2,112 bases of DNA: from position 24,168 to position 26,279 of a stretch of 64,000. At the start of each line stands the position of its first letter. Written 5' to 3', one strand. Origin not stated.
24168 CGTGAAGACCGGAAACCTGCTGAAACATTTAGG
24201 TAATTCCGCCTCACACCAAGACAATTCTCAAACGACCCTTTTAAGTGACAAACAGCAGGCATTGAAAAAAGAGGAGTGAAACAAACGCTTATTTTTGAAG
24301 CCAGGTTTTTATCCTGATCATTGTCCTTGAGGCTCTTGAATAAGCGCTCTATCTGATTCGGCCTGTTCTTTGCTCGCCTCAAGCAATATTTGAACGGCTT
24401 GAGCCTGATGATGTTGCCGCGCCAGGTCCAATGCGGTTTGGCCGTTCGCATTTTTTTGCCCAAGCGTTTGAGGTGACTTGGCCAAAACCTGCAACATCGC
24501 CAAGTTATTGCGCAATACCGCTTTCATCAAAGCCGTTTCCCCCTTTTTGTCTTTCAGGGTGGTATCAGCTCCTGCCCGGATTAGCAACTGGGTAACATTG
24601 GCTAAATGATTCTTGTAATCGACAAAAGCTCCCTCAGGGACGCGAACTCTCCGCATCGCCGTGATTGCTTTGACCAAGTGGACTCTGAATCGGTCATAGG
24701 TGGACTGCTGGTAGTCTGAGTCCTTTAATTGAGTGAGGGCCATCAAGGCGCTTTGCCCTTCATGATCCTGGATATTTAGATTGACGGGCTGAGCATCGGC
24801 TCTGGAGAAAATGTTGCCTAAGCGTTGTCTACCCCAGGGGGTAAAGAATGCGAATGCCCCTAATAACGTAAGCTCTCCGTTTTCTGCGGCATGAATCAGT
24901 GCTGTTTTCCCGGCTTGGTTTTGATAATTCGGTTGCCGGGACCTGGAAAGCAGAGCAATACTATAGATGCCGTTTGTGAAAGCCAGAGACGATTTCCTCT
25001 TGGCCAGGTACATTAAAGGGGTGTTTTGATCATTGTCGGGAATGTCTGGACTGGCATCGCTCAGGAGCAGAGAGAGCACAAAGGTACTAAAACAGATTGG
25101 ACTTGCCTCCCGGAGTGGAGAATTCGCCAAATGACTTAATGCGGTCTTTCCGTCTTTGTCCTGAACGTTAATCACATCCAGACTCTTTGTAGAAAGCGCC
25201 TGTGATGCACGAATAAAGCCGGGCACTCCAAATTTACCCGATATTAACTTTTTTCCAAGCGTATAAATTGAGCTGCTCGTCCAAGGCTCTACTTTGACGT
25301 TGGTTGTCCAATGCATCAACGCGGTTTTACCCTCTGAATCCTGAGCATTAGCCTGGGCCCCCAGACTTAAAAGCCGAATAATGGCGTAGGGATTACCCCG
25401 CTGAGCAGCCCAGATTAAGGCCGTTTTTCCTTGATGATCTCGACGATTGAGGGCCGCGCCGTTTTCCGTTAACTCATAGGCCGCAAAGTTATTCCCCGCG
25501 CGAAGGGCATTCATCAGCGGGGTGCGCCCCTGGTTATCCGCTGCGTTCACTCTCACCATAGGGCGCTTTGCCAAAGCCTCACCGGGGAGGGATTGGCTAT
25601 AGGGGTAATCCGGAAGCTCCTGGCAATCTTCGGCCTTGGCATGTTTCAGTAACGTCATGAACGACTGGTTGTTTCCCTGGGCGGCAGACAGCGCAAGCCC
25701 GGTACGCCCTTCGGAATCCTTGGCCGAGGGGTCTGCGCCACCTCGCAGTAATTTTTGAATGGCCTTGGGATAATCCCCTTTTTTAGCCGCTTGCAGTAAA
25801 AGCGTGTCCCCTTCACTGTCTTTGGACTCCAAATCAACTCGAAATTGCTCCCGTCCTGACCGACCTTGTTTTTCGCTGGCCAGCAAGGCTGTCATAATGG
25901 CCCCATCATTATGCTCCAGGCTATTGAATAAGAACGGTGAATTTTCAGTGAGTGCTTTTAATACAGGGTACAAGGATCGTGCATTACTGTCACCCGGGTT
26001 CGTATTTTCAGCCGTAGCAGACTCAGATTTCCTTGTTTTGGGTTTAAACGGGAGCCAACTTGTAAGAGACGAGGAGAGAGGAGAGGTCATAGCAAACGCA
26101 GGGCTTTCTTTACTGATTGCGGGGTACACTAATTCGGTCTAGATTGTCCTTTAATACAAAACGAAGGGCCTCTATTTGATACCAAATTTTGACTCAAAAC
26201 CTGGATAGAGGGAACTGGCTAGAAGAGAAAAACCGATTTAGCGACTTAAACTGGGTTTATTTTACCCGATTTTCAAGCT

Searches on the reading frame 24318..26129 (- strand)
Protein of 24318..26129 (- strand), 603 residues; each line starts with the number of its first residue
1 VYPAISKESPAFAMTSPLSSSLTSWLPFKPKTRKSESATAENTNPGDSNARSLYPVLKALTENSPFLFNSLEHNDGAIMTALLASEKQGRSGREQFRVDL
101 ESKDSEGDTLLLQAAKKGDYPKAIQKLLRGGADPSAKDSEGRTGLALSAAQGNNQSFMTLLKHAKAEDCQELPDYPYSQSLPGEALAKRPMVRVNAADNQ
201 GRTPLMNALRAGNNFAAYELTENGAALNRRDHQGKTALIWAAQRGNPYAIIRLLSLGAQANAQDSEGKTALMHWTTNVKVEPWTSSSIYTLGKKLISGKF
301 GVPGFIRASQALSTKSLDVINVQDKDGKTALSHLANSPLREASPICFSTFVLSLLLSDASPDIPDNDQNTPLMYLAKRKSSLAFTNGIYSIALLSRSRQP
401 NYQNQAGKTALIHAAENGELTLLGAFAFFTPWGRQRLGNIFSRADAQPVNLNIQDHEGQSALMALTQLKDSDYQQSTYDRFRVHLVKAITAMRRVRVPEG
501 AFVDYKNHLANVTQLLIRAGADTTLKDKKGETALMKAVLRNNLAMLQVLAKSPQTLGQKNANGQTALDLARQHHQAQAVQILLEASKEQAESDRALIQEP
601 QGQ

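Call 85: search_protein_families(library=pfam, proteins=[window:24318-26129:-], max_evalue=0.00001)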
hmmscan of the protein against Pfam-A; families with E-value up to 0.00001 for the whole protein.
window:24318-26129:- (603 aa): 5 families
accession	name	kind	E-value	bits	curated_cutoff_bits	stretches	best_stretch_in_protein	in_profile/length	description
PF12796.13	Ank_2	-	1.1e-42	144.9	27.3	4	507-585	8-82/90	Ankyrin repeats (3 copies)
PF13857.12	Ank_5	-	1.4e-29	102.3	27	1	516-570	1-56/56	Ankyrin repeats (many copies)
PF13637.12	Ank_4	-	6.2e-26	90.3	22.7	0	506-549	7-49/50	Ankyrin repeats (many copies)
PF00023.36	Ank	-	3.9e-22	77.5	21.1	0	234-264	2-32/33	Ankyrin repeat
PF13606.12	Ank_3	-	5.7e-16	57.2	22.3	0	107-135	2-29/30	Ankyrin repeat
